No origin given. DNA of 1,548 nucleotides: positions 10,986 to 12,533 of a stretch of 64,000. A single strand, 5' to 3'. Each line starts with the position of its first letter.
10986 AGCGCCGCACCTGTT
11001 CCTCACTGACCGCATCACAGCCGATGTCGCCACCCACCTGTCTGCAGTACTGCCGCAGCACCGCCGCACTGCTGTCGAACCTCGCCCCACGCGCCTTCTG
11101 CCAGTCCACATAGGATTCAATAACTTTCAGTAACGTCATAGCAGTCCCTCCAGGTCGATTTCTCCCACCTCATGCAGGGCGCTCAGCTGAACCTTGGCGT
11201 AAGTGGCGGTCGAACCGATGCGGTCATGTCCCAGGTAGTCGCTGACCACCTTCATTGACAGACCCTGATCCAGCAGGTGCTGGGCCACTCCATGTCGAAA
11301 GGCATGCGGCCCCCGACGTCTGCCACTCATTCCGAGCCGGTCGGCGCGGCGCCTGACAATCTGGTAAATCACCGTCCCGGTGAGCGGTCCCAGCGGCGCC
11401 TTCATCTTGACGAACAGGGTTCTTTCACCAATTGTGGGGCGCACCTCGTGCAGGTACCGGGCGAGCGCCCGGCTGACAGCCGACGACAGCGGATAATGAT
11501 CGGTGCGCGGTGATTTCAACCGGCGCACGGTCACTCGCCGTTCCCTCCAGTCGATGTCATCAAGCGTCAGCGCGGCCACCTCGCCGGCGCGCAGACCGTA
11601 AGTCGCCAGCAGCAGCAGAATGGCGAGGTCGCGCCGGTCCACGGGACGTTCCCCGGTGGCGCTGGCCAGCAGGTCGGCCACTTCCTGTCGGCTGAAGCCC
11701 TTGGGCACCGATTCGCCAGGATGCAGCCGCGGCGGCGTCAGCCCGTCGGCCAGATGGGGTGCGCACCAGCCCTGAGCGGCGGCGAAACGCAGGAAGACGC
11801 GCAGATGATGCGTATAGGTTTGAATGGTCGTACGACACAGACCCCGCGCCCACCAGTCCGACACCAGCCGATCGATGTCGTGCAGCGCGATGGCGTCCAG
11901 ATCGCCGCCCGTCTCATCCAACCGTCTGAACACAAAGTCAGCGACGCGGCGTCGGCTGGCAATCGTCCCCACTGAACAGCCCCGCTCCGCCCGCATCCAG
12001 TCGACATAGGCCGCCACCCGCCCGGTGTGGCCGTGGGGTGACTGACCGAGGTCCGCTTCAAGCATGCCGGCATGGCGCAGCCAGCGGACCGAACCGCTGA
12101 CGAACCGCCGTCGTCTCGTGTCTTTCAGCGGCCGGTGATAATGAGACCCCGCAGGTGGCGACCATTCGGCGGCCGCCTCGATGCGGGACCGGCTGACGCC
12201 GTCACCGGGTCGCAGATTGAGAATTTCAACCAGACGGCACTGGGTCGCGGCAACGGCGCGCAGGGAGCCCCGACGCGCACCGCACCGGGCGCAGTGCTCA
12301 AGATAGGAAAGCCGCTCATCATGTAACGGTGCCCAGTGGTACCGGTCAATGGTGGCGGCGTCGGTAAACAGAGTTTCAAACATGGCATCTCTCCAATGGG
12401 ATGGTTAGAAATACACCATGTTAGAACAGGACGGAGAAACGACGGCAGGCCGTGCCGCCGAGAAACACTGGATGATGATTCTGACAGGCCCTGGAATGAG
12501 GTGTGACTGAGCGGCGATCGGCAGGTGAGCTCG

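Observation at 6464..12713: RIT (three-recombinase) element with 106-bp perfect IRs, inserted in an IS1634 transposase and then inactivated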

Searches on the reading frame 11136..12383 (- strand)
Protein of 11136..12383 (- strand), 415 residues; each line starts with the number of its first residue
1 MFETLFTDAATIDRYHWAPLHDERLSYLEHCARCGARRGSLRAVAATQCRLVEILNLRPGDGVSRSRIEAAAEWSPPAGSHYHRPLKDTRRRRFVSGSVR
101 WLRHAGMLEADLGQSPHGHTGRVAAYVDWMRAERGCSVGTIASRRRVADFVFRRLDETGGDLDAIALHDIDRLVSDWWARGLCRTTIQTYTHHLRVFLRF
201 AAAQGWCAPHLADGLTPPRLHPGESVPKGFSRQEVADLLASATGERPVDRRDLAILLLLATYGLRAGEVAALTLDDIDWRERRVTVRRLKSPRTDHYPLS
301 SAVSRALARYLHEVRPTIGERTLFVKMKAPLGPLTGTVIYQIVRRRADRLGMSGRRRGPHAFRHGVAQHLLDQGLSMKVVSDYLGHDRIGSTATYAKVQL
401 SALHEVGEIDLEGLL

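Call 8: search_protein_families(library=pfam, proteins=[window:11136-12383:-], max_evalue=0.01)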
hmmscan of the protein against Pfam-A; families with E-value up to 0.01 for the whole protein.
window:11136-12383:- (415 aa): 3 families
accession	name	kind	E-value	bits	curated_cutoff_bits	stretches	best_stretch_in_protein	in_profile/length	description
PF00589.27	Phage_integrase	-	2.6e-26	92.8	27.1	1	233-399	6-169/172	Phage integrase family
PF02899.23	Phage_int_SAM_1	-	0.00021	21.9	22.3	1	125-205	3-83/83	Phage integrase, N-terminal SAM-like domain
PF13495.12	Phage_int_SAM_4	-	0.00049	20.9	27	0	173-202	5-34/85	Phage integrase, N-terminal SAM-like domain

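Call 9: search_protein_families(library=ncbifam, proteins=[window:11136-12383:-], max_evalue=0.01)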
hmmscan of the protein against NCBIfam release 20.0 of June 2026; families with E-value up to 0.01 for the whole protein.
window:11136-12383:- (415 aa): 11 families
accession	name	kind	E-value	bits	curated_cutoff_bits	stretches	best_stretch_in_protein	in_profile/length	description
NF001399.0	PRK00283.1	subfamily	4.5e-39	134.5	279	1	121-406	7-291/300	tyrosine recombinase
TIGR02225.1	recomb_XerD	equivalog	3e-37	128.5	329.6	1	125-406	2-282/290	site-specific tyrosine recombinase XerD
TIGR02224.1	recomb_XerC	equivalog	7.1e-37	127.4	335.15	1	125-406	2-285/295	tyrosine recombinase XerC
NF040815.2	recomb_XerA_Arch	equivalog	1.1e-32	113.6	220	1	129-405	6-261/263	site-specific tyrosine recombinase/integron integrase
NF002331.0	PRK01287.1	subfamily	9.6e-25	87.3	371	1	188-407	101-321/365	site-specific tyrosine recombinase XerC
NF003462.0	PRK05084.1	equivalog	6.2e-16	58.1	267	1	250-401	195-347/360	tyrosine recombinase XerS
NF007370.0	PRK09870.1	subfamily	1.7e-15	57.2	221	1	232-397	15-178/200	tyrosine-type DNA invertase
NF007371.0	PRK09871.1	subfamily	4.8e-14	52.4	222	1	242-397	18-173/198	tyrosine-type DNA invertase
TIGR02249.1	integrase_gron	subfamily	1.1e-12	48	265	2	337-399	240-301/315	integron integrase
NF040693.1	recomb_GmtY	equivalog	1e-06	28.3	340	0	358-400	392-434/441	gamma-mobile-trio recombinase GmtY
NF011946.0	PRK15417.1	equivalog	1.3e-05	24.5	435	1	344-399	262-316/337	integron integrase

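Call 20: find_homologous_proteins(query=window:11136-12383:-, max_evalue=1e-10)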
Query window:11136-12383:- (415 aa): 961 proteins with E <= 1e-10 among 8000 candidates; the best 120 are listed.
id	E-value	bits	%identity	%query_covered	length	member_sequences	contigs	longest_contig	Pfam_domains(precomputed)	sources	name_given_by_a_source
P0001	3.4e-136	473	55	100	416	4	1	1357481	PF00589.28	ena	-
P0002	3.7e-134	466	55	100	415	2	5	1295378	PF00589.28,PF02899.24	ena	-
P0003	1.8e-133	464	55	100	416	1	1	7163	PF00589.28,PF02899.24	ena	-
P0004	2.0e-133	464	54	100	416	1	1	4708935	PF00589.28,PF02899.24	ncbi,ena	-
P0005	1.8e-132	461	54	100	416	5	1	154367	PF00589.28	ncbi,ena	-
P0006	5.5e-132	459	54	100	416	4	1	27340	PF00589.28,PF02899.24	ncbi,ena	-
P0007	1.3e-131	458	56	100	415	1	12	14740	PF00589.28,PF02899.24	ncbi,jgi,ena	-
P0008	2.1e-131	457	53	100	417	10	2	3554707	PF00589.28,PF02899.24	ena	-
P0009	7.6e-131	455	55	100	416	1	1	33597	PF00589.28,PF02899.24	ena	-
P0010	4.2e-130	453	54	100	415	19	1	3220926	PF00589.28,PF02899.24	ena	-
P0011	5.0e-130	453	54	100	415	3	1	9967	PF00589.28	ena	-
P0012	5.3e-130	452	53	100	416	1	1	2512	PF13495.13,PF00589.28,PF02899.24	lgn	-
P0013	8.6e-130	452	54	100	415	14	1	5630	PF00589.28,PF02899.24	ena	-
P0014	1.0e-129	452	54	100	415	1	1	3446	PF00589.28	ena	-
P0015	5.6e-129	449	53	100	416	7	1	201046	PF00589.28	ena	-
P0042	1.5e-125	438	53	100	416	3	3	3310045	PF00589.28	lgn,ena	-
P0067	4.9e-122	426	51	100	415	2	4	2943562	PF00589.28,PF02899.24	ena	-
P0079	1.7e-119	418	51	100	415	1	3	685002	PF00589.28,PF02899.24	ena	-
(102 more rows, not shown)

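Call 21: find_encoding_contigs(protein=P0004, flank=5000, max_places=3)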
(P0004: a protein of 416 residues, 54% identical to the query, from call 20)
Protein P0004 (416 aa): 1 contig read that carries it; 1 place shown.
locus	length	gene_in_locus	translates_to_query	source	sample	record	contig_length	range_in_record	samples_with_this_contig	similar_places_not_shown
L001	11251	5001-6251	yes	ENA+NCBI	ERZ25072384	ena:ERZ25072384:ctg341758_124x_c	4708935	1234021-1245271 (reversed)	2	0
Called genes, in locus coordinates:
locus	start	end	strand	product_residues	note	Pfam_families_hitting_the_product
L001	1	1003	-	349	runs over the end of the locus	PF00005:ABC_tran, PF13304:AAA_21 (weak)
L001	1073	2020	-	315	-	PF04069:OpuAC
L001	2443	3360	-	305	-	PF02274:ADI, PF19420:DDAH_eukar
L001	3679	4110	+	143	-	PF07885:Ion_trans_2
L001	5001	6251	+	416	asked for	PF02899:Phage_int_SAM_1 (faint), PF00589:Phage_integrase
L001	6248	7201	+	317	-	PF00589:Phage_integrase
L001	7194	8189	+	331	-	PF02899:Phage_int_SAM_1 (weak), PF13495:Phage_int_SAM_4 (faint), PF00589:Phage_integrase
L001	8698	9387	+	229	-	PF00589:Phage_integrase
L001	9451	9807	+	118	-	PF21983:NikA-like (weak)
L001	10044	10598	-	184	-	PF01936:NYN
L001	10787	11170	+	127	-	-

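Call 22: find_encoding_contigs(protein=P0007, flank=5000, max_places=8)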
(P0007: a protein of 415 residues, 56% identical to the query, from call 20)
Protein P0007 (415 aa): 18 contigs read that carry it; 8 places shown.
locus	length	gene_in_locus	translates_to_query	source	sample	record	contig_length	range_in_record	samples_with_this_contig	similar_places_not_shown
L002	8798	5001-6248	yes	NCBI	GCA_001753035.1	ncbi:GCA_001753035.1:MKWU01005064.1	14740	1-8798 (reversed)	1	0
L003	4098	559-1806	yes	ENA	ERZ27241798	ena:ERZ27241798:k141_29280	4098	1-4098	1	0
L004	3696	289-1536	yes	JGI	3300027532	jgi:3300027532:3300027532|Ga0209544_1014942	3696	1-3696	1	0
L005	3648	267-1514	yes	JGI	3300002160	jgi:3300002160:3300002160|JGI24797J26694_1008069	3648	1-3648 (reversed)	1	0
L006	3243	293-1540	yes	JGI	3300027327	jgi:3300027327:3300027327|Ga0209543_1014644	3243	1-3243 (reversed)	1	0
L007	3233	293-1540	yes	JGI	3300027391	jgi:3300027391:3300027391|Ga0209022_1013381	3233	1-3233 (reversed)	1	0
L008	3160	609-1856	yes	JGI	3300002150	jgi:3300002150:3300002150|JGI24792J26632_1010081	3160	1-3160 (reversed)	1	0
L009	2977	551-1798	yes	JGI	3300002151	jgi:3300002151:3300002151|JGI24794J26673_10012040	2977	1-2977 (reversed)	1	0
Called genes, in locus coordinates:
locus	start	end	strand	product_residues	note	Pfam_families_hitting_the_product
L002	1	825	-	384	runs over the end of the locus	PF02195:ParB_N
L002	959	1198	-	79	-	-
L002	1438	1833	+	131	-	-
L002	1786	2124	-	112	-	-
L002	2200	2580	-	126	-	-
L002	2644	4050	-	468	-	PF13203:DUF2201_N, PF09967:DUF2201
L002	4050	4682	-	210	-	-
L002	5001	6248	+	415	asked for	PF02899:Phage_int_SAM_1 (faint), PF00589:Phage_integrase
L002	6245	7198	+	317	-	PF00589:Phage_integrase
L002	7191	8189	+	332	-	PF02899:Phage_int_SAM_1 (faint), PF13495:Phage_int_SAM_4 (weak), PF00589:Phage_integrase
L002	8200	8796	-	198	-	?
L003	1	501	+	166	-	?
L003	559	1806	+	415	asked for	PF02899:Phage_int_SAM_1 (faint), PF00589:Phage_integrase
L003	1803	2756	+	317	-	PF00589:Phage_integrase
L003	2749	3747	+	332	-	PF02899:Phage_int_SAM_1 (faint), PF13495:Phage_int_SAM_4 (weak), PF00589:Phage_integrase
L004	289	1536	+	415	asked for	PF02899:Phage_int_SAM_1 (faint), PF00589:Phage_integrase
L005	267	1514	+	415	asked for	PF02899:Phage_int_SAM_1 (faint), PF00589:Phage_integrase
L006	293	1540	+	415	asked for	PF02899:Phage_int_SAM_1 (faint), PF00589:Phage_integrase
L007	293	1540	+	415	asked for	PF02899:Phage_int_SAM_1 (faint), PF00589:Phage_integrase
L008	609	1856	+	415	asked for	PF02899:Phage_int_SAM_1 (faint), PF00589:Phage_integrase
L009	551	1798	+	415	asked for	PF02899:Phage_int_SAM_1 (faint), PF00589:Phage_integrase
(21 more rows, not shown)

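Call 25: find_encoding_contigs(protein=window:11136-12383:-, flank=10000, max_places=10)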
Protein window:11136-12383:- (415 aa): no gene with exactly this product is on record in the collection.

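Call 32: list_cluster_members(proteins=[P0121, P0001, P0004])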
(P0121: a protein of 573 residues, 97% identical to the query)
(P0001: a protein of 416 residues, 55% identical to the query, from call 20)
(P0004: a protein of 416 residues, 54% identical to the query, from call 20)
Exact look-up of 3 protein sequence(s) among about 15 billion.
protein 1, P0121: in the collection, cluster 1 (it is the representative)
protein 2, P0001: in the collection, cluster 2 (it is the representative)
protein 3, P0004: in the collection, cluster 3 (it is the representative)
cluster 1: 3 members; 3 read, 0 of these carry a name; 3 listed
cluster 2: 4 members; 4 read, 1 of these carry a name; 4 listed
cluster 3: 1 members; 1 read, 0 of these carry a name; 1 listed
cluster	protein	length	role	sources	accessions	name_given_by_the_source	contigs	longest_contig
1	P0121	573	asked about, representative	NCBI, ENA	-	-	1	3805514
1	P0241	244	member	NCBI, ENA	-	-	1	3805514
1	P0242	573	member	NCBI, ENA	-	-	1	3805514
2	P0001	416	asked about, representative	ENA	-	-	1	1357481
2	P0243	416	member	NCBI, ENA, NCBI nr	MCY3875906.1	MAG: tyrosine-type recombinase/integrase [Rhodobacteraceae bacterium] | tyrosine-type recombinase/integrase [Paracoccaceae bacterium]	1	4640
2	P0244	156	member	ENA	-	-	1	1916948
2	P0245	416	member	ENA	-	-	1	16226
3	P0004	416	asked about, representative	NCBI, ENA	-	-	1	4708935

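Call 33: find_encoding_contigs(protein=P0242, flank=3000, max_places=6)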
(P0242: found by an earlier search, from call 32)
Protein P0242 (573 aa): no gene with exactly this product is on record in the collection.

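Call 36: find_encoding_contigs(protein=P0002, flank=3000, max_places=10)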
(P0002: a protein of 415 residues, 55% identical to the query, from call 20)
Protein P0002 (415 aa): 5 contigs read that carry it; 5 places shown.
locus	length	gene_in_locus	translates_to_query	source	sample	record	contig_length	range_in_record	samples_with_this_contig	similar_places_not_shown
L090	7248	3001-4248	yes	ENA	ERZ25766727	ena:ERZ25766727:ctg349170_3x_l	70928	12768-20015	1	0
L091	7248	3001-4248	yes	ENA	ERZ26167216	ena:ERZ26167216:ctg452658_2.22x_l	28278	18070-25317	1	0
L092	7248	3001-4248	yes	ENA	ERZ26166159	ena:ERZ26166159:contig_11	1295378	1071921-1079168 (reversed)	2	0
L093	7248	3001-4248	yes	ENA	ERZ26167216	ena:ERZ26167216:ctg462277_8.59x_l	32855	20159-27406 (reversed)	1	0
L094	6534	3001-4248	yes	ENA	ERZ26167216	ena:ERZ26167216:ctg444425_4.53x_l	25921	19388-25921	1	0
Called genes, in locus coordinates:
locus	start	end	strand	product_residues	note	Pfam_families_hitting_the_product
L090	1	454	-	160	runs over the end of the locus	-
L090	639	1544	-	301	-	PF01432:Peptidase_M3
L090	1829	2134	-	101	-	-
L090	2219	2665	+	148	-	-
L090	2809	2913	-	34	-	-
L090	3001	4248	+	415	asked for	PF02899:Phage_int_SAM_1 (weak), PF00589:Phage_integrase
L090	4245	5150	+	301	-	PF00589:Phage_integrase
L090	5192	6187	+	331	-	PF02899:Phage_int_SAM_1 (weak), PF13495:Phage_int_SAM_4 (weak), PF00589:Phage_integrase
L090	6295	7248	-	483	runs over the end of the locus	PF03050:DDE_Tnp_IS66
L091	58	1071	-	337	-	PF13565:HTH_32 (weak), PF13358:DDE_3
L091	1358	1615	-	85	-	-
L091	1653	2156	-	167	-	-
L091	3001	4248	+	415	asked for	PF02899:Phage_int_SAM_1 (weak), PF00589:Phage_integrase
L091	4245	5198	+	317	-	PF00589:Phage_integrase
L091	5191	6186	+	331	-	PF02899:Phage_int_SAM_1 (weak), PF13495:Phage_int_SAM_4 (weak), PF00589:Phage_integrase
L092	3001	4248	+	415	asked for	PF02899:Phage_int_SAM_1 (weak), PF00589:Phage_integrase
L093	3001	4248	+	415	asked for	PF02899:Phage_int_SAM_1 (weak), PF00589:Phage_integrase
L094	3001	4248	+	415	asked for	PF02899:Phage_int_SAM_1 (weak), PF00589:Phage_integrase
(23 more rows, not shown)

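Call 37: find_encoding_contigs(protein=P0067, flank=3000, max_places=10)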
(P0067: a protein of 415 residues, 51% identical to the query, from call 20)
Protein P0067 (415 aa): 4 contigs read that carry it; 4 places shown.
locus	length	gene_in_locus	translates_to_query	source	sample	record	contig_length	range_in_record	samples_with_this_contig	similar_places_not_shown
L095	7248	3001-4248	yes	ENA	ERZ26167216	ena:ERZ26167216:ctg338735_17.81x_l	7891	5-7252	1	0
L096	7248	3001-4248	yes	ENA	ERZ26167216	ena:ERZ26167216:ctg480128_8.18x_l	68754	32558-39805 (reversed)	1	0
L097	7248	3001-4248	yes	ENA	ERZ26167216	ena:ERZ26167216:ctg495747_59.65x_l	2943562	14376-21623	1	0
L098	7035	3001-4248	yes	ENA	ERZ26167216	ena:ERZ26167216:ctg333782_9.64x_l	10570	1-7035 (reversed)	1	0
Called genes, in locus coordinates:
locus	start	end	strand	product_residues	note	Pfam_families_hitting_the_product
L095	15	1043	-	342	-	PF02899:Phage_int_SAM_1, PF13495:Phage_int_SAM_4 (weak), PF00589:Phage_integrase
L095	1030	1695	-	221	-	PF00589:Phage_integrase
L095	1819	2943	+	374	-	PF03050:DDE_Tnp_IS66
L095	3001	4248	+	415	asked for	PF02899:Phage_int_SAM_1 (weak), PF00589:Phage_integrase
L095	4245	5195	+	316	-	PF00589:Phage_integrase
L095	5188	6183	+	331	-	PF02899:Phage_int_SAM_1 (weak), PF13495:Phage_int_SAM_4 (weak), PF00589:Phage_integrase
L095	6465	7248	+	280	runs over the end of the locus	PF13495:Phage_int_SAM_4, PF00589:Phage_integrase, PF22823:MrpR_C_cat (faint)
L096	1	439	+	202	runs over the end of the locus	PF00528:BPD_transp_1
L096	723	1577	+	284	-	PF01032:FecCD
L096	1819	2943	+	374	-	PF03050:DDE_Tnp_IS66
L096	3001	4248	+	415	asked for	PF02899:Phage_int_SAM_1 (weak), PF00589:Phage_integrase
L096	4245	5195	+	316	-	PF00589:Phage_integrase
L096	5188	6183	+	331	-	PF02899:Phage_int_SAM_1 (weak), PF13495:Phage_int_SAM_4 (weak), PF00589:Phage_integrase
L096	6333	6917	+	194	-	PF03050:DDE_Tnp_IS66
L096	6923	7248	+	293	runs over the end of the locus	PF14236:DruA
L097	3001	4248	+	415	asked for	PF02899:Phage_int_SAM_1 (weak), PF00589:Phage_integrase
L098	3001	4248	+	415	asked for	PF02899:Phage_int_SAM_1 (weak), PF00589:Phage_integrase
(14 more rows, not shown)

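Call 41: search_dna_similar(query=window:11136-12383:-, collection=plasmids, mode=protein, max_rows=40, rows=spread)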
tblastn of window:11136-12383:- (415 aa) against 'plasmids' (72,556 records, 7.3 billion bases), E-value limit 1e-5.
Records with a match: 704; places in all: 1066; records where one place covers at least 80% of the query: 55.
Best place of each record, by identity: <60% 704.
By first word of the organism name: Sinorhizobium 89; Rhizobium 80; Bradyrhizobium 51; Agrobacterium 38; Sphingobium 32; Phaeobacter 24; Escherichia 23; Paraburkholderia 22; Ralstonia 19; Salmonella 16; and 127 more.
By predicted mobility (MOB-suite, as given by PLSDB): conjugative 356; non-mobilizable 252; mobilizable 96.
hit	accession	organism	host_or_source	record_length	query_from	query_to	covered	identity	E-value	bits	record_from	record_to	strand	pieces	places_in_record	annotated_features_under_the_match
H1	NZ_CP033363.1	Mesorhizobium sp. NZP2077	cell culture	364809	1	415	100%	50.0%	4e-102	339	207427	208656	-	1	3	tyrosine-type recombinase/integrase (x2)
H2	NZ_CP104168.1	Candidatus Megaera polyxenophila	-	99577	1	415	100%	35.6%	4e-66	235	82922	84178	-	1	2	site-specific integrase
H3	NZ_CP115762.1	Paracoccus sp. SCSIO 75233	cell culture,sediment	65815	126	413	69%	38.6%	3e-29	127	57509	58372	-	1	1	site-specific integrase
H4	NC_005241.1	Cupriavidus necator H16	-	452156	92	403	75%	34.6%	2e-22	107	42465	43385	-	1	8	site-specific integrase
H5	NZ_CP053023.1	Sphingobium yanoikuyae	whole organism,River sediment ...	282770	90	408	77%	32.9%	5e-24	112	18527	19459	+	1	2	tyrosine-type recombinase/integrase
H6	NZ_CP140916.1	Sinorhizobium medicae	Medicago lupulina,whole organism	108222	126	413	69%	36.0%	3e-24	112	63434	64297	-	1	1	site-specific integrase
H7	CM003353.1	Sphingomonas sp. MEA3-1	single cell,soil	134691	126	413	69%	35.6%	2e-27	122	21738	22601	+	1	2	record has no annotation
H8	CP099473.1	Roseomonas mucosa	Human skin,single cell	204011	126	413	69%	35.3%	4e-23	109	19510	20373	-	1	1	tyrosine-type recombinase/integrase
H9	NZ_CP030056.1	Bradyrhizobium sp. CCBAU 53340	Arachis hypogaea,Microbe,nodule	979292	100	403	73%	33.0%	2e-18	95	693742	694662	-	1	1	tyrosine-type recombinase/integrase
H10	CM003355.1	Sphingomonas sp. MEA3-1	single cell,soil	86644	126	414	70%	34.5%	7e-23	108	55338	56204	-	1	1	record has no annotation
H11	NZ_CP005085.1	Sphingobium sp. TKS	-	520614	126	407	68%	35.3%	1e-24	114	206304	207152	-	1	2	site-specific integrase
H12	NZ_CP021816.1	Sinorhizobium meliloti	Medicago truncatula,Single Cell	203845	74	406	80%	29.4%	2e-16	89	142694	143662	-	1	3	site-specific integrase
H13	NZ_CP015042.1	Rhodovulum sp. P5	cell culture,shallow-sea hydrothermal ...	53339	126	413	69%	34.0%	5e-26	118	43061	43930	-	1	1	site-specific integrase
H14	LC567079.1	Escherichia coli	Homo sapiens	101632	123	411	70%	33.7%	2e-30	130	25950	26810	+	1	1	hypothetical protein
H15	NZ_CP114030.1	Jiella pelagia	whole organism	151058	123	407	69%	33.8%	2e-17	92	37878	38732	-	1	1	tyrosine-type recombinase/integrase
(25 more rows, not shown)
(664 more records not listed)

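Call 42: get_annotated_region(hit=H4, flank=3500)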
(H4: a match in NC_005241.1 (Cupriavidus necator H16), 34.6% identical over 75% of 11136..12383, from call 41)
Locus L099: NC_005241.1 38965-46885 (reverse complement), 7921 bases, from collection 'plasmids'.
description: Cupriavidus necator H16 megaplasmid pHG1, complete sequence
organism: Cupriavidus necator H16 (NCBI taxid 381666)
taxonomy: Bacteria; Pseudomonadota; Betaproteobacteria; Burkholderiales; Burkholderiaceae; Cupriavidus; Cupriavidus necator; Cupriavidus necator H16
host: -; source: -; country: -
typing (MOB-suite, as given by PLSDB): conjugative; replicon rep_cluster_120; relaxase MOBH,MOBP; mating-pair formation MPF_T
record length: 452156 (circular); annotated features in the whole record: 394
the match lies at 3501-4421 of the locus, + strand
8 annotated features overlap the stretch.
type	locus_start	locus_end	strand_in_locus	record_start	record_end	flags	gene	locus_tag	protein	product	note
CDS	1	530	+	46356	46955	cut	-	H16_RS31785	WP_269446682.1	IS5 family transposase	-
CDS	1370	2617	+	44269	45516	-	-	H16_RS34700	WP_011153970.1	site-specific integrase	GO:0015074 - DNA integration [Evidence IEA]; GO:0006310 - DNA recombination [Evidence IEA]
CDS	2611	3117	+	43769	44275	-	-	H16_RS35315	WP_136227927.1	hypothetical protein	-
CDS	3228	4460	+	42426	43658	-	-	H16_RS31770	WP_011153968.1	site-specific integrase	GO:0015074 - DNA integration [Evidence IEA]; GO:0006310 - DNA recombination [Evidence IEA]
CDS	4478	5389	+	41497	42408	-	-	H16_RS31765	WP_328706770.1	tyrosine-type recombinase/integrase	GO:0015074 - DNA integration [Evidence IEA]; GO:0006310 - DNA recombination [Evidence IEA]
CDS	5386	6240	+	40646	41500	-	-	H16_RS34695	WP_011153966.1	tyrosine-type recombinase/integrase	GO:0015074 - DNA integration [Evidence IEA]; GO:0006310 - DNA recombination [Evidence IEA]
CDS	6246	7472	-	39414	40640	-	-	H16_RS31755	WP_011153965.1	ISL3-like element ISAe1 family transposase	GO:0006313 - DNA transposition [Evidence IEA]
CDS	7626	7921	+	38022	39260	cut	-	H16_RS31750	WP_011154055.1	site-specific integrase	GO:0015074 - DNA integration [Evidence IEA]; GO:0006310 - DNA recombination [Evidence IEA]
